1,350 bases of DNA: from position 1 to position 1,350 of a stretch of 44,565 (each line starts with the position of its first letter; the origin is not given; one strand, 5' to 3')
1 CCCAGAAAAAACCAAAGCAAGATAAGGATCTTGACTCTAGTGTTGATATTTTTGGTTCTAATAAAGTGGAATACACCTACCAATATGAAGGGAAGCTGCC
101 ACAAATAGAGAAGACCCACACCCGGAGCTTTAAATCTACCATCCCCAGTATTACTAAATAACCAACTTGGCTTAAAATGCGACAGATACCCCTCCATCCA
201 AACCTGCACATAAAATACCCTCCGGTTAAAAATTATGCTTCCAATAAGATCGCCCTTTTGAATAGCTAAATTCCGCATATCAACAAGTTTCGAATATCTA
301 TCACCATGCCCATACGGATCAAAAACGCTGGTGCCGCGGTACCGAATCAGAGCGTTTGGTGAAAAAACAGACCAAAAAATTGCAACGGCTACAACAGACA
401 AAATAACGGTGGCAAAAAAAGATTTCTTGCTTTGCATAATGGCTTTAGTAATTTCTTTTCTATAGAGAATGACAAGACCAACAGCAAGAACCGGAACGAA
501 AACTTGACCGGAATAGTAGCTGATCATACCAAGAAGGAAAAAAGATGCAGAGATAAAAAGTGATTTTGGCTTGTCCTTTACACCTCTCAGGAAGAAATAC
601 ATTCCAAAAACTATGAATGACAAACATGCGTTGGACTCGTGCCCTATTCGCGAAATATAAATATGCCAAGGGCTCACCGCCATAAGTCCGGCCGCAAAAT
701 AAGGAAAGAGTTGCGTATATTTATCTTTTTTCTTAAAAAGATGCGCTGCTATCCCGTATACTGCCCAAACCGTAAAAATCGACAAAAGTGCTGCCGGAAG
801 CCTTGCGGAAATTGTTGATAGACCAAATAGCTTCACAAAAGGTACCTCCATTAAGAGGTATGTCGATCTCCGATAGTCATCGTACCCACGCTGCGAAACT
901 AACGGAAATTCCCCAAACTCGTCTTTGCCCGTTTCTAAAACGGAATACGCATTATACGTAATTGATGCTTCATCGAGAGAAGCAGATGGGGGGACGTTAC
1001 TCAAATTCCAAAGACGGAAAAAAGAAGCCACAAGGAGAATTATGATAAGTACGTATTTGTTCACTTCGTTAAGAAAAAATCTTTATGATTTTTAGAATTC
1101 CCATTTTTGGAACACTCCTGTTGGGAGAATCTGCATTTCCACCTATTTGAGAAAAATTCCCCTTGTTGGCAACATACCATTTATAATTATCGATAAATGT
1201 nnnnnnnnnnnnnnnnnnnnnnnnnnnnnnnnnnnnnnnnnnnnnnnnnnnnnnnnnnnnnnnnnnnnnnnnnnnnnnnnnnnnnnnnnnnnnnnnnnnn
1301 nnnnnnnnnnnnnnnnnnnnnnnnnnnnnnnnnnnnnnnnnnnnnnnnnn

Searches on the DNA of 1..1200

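Call 65: search_rna_families(source=window, start=1, end=1200, threshold=gathering)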
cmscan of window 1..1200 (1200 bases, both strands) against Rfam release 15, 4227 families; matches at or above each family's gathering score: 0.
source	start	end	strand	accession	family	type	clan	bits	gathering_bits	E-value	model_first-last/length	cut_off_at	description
